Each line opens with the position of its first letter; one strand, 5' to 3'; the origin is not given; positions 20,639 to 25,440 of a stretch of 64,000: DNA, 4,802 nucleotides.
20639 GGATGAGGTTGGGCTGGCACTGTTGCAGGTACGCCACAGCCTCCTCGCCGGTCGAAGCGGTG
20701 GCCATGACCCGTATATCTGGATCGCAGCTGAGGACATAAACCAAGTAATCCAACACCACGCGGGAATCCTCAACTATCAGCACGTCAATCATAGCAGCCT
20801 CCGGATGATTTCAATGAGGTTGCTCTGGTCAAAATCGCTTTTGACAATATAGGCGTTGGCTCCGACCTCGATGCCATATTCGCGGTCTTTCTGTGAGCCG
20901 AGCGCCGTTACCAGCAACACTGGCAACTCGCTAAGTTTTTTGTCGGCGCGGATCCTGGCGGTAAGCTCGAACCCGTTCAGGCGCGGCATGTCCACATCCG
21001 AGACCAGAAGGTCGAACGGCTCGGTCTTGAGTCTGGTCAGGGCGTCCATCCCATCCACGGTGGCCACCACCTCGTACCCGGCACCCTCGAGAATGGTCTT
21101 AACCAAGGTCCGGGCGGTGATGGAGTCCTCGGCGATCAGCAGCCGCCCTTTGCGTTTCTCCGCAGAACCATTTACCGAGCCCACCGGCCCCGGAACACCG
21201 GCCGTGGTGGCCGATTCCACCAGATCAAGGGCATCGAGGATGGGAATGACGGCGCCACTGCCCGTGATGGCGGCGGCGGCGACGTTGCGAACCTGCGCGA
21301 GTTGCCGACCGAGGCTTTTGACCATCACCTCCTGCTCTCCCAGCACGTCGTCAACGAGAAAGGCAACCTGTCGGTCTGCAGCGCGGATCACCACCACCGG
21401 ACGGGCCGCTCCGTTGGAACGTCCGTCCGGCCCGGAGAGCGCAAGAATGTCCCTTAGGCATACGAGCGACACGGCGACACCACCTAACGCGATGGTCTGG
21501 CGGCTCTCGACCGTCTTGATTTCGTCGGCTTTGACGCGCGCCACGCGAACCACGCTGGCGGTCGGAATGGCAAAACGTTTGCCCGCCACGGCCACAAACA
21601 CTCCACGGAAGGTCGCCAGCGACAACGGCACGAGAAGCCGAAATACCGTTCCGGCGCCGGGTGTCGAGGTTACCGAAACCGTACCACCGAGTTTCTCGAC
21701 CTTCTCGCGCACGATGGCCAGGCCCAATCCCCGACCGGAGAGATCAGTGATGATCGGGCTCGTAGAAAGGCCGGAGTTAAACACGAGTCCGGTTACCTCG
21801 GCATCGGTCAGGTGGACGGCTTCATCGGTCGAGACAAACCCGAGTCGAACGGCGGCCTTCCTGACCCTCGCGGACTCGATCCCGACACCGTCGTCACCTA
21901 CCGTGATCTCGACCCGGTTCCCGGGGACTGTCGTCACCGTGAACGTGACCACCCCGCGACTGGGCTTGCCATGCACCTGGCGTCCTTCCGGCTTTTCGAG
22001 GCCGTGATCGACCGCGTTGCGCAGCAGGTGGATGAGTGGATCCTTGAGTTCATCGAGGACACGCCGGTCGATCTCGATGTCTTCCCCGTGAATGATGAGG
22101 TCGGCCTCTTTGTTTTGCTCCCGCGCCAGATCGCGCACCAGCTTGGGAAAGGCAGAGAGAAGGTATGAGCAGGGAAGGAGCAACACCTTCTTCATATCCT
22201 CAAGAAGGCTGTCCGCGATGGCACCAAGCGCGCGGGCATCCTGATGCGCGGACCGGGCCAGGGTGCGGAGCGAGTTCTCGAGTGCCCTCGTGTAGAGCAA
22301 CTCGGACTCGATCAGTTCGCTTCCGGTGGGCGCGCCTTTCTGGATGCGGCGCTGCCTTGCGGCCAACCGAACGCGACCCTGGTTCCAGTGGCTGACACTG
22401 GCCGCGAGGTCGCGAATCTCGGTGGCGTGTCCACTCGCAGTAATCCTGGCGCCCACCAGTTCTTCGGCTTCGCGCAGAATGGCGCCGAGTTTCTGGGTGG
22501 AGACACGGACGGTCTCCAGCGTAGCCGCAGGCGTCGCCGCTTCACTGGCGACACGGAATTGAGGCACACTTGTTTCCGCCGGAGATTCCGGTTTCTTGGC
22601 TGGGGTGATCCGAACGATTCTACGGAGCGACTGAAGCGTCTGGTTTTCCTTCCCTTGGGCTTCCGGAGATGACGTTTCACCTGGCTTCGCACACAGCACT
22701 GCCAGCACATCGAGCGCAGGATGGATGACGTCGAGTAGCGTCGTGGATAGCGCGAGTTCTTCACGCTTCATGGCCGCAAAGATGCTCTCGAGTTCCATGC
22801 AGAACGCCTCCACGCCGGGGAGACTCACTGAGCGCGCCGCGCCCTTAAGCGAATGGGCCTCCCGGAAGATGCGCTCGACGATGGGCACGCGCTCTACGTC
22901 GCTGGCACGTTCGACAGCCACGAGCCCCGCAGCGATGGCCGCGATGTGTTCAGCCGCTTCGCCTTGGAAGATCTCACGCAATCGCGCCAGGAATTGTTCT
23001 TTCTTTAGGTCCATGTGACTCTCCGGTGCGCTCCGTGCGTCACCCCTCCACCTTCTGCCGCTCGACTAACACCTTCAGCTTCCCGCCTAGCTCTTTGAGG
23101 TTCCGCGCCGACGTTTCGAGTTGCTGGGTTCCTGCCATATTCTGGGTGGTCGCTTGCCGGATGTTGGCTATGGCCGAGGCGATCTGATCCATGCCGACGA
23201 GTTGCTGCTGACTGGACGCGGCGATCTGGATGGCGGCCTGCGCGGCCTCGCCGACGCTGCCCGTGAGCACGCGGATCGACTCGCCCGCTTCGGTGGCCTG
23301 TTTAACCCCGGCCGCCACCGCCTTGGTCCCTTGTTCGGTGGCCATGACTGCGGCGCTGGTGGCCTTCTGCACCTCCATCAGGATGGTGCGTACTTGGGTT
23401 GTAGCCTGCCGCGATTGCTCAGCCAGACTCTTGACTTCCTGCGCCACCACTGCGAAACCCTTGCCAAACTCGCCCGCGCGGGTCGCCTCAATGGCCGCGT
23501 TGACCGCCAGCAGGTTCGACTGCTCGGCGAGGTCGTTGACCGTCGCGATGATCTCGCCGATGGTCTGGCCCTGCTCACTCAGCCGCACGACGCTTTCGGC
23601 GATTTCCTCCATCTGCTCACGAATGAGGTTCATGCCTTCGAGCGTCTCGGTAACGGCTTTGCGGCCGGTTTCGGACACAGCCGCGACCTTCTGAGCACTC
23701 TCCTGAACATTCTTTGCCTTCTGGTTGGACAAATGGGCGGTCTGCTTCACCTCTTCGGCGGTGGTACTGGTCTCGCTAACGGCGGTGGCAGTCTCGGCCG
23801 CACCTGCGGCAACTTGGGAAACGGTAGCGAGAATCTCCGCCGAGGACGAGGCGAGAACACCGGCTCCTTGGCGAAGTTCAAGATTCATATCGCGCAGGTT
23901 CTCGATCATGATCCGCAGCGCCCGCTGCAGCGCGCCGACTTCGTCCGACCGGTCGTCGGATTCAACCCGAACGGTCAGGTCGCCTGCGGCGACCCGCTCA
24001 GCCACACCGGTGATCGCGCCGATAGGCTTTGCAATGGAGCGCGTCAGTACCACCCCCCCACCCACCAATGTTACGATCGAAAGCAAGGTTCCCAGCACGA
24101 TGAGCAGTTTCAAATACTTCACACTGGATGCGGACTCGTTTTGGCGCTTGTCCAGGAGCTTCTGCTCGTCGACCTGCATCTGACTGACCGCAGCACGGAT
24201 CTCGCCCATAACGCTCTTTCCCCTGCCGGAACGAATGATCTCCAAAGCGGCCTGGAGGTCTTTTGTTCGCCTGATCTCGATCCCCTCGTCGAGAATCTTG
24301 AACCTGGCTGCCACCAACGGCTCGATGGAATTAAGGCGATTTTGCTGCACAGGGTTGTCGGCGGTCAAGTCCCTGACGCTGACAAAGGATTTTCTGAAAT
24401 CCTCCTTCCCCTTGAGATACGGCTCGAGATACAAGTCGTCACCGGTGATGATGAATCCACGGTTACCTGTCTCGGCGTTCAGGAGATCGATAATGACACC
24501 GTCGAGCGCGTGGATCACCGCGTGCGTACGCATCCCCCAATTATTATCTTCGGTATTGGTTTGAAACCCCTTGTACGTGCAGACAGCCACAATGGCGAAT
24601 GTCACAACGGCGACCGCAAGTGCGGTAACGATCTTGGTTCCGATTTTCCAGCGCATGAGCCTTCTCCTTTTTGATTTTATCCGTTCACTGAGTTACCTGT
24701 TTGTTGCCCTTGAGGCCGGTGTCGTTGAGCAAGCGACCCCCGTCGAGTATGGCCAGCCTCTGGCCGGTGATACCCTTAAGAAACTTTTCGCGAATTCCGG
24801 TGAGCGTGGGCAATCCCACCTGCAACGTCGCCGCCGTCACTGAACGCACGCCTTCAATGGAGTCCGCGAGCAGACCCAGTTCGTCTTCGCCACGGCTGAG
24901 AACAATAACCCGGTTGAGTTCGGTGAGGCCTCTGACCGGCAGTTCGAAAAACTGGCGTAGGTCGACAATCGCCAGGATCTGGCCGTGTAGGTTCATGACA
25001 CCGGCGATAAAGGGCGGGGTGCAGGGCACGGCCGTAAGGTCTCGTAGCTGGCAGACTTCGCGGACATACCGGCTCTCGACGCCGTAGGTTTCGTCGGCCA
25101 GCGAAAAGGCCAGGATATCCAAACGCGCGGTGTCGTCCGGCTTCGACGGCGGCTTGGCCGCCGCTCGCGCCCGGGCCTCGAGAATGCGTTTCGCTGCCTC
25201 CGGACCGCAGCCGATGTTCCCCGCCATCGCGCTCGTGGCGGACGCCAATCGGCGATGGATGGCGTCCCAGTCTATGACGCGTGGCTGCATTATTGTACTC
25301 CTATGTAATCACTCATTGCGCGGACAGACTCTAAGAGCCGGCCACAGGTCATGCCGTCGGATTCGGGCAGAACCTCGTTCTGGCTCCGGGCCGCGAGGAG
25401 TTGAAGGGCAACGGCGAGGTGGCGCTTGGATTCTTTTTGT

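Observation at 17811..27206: Wsp-like alternative chemosensory operon whose terminal output genes are truncated paralogues of a second signalling locus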

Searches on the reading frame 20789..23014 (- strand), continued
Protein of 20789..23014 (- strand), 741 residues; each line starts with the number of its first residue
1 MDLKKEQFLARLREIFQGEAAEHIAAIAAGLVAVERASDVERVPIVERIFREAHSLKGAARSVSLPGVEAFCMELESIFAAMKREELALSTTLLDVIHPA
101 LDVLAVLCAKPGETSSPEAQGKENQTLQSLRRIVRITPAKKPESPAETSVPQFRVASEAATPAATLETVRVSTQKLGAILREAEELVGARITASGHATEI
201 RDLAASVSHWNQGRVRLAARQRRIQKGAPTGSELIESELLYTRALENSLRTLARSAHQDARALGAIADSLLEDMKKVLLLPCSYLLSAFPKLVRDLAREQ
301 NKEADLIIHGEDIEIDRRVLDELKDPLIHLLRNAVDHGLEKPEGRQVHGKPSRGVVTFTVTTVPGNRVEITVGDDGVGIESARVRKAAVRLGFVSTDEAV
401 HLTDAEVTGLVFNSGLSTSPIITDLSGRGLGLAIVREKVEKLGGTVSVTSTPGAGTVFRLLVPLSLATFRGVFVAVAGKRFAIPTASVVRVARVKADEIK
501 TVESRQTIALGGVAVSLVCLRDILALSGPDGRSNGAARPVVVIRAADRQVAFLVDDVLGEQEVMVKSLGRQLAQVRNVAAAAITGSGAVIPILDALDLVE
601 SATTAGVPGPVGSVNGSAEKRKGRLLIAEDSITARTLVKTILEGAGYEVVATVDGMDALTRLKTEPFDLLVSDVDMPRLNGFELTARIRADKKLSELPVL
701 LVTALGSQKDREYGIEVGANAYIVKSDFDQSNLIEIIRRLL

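Call 67: search_protein_families(library=pfam, proteins=[L010:12770-13456:+, L010:12800-14113:-, L027:15048-15794:+, L027:14531-14914:-, L045:15188-18655:+, L074:14927-16171:+, L036:5286-5870:+, L036:5855-6751:+], max_evalue=0.0001)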
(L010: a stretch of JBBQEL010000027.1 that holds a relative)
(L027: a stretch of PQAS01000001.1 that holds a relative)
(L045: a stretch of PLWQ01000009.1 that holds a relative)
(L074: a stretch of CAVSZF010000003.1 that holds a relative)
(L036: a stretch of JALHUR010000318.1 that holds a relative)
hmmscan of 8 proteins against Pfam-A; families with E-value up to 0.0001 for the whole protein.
L010:12770-13456:+ (228 aa): 0 families

L010:12800-14113:- (437 aa): 2 families
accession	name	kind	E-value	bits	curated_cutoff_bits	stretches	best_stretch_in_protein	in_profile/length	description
PF13487.12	HD_5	-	2.1e-26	93.1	27.2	1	203-360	2-170/170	HD domain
PF00072.30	Response_reg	-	2.4e-21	76.4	30.2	1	66-176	1-110/111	Response regulator receiver domain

L027:15048-15794:+ (248 aa): 0 families

L027:14531-14914:- (127 aa): 0 families

L045:15188-18655:+ (1155 aa): 7 families
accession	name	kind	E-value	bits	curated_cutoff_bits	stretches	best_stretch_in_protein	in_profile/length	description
PF08447.18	PAS_3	-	8.3e-51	170.6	25.6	3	400-484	2-87/89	PAS fold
PF13426.13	PAS_9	-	3.8e-38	130.3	27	2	400-491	14-103/103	PAS domain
PF00989.32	PAS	-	2.4e-30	105.3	22.6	3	379-489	2-113/113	PAS fold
PF02518.31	HATPase_c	-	1.4e-23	83.9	26.4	1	1045-1153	1-108/111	Histidine kinase-, DNA gyrase B-, and HSP90-like ATPase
PF08448.16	PAS_4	-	2.6e-19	69.9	23.1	1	401-494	19-110/110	PAS fold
PF13188.13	PAS_8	-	4.9e-18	64.8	21.8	1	658-718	1-59/65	PAS domain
PF14598.12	PAS_11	-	5.8e-07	29.9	25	0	564-639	25-99/109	PAS domain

L074:14927-16171:+ (414 aa): 1 family
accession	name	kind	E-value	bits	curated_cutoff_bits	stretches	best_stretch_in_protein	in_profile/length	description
PF05231.19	MASE1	-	1.8e-22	80.3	29.8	1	48-336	3-299/299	MASE1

L036:5286-5870:+ (194 aa): 0 families

L036:5855-6751:+ (298 aa): 3 families
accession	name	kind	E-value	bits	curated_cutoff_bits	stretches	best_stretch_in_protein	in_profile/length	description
PF01590.32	GAF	-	4.9e-12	47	22.4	1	27-150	7-125/133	GAF domain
PF13185.12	GAF_2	-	1.8e-09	38.4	28.6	1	29-147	11-124/136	GAF domain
PF08448.16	PAS_4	-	1.2e-07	32.4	23.1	1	201-289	14-110/110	PAS fold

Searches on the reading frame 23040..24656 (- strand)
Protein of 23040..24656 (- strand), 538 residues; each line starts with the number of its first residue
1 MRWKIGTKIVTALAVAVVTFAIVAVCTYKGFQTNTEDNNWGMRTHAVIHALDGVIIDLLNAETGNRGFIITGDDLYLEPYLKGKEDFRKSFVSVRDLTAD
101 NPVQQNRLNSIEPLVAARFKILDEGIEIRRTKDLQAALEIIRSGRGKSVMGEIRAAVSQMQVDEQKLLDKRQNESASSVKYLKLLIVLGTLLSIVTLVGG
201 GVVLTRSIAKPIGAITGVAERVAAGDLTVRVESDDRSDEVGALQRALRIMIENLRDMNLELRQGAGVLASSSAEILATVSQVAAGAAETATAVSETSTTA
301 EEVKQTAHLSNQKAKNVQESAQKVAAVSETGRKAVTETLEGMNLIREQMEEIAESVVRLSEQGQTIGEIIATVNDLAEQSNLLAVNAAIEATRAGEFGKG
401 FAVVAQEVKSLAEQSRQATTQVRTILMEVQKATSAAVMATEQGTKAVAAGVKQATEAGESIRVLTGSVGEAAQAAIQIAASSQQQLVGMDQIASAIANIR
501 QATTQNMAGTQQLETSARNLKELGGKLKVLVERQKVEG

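Call 3: search_protein_families(library=pfam, proteins=[window:23040-24656:-], max_evalue=0.01)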
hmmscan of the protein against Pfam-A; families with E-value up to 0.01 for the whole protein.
window:23040-24656:- (538 aa): 3 families
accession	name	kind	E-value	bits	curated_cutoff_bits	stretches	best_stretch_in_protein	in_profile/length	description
PF05227.19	CHASE3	-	1.5e-40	138.7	28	1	38-173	2-137/138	CHASE3 domain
PF00015.26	MCPsignal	-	1.2e-33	116.8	34.6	1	322-502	5-171/172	Methyl-accepting chemotaxis protein (MCP) signalling domain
PF00672.30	HAMP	-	3.5e-14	53.3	25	1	203-256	1-53/53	HAMP domain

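Call 38: search_protein_families(library=ncbifam, proteins=[window:23040-24656:-], max_evalue=0.00001)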
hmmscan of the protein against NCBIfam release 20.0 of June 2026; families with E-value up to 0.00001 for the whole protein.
window:23040-24656:- (538 aa): 8 families
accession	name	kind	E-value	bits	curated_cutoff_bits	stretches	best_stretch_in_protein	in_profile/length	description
NF058645.1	MCPCtpMPsAe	equivalog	2e-36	125.9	900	1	166-535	188-557/558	methyl-accepting chemotaxis protein CtpM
NF041847.1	transduc_aer2_vibrio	equivalog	3.7e-30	104.8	1200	1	204-531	451-749/804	aerotaxis transducer Aer2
NF047851.1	MCPCitTducer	equivalog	4.3e-30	105.3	900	1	149-531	158-511/553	methyl-accepting chemotaxis citrate transducer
NF011615.0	PRK15041.1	equivalog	5.2e-28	98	947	1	167-528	177-509/554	methyl-accepting chemotaxis protein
NF011622.0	PRK15048.1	equivalog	5.6e-28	98.4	900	1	155-531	163-510/553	methyl-accepting chemotaxis protein II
NF007309.0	PRK09793.1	equivalog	1.8e-27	96.5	903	1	159-511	165-488/533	methyl-accepting chemotaxis protein IV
NF050802.1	AspChtxCcaA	equivalog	2.3e-19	69.2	1300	1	265-443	469-650/700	aspartate chemotaxis receptor CcaA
NF040691.1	MtrAB_MtrB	equivalog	4.1e-07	29.4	450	1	175-257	179-260/507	MtrAB system histidine kinase MtrB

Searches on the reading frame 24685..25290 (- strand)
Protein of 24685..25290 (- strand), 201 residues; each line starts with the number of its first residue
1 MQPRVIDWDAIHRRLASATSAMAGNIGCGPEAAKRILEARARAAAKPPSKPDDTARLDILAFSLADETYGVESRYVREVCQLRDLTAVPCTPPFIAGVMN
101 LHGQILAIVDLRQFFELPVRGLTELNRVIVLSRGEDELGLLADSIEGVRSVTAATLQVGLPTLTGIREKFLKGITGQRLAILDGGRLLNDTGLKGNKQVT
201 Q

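Call 3: search_protein_families(library=pfam, proteins=[window:24685-25290:-], max_evalue=0.01)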
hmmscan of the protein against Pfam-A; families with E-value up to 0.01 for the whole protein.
window:24685-25290:- (201 aa): 1 family
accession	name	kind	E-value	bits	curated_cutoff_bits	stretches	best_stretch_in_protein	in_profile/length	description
PF01584.24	CheW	-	6e-27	94.4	23.5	1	59-190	2-136/138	CheW-like domain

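Call 38: search_protein_families(library=ncbifam, proteins=[window:24685-25290:-], max_evalue=0.00001)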
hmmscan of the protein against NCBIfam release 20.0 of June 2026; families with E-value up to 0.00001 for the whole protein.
window:24685-25290:- (201 aa): 1 family
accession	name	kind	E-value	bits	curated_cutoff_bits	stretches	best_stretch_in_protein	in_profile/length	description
NF007903.0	PRK10612.1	equivalog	5e-14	52.4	260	1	55-175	15-135/167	chemotaxis protein CheW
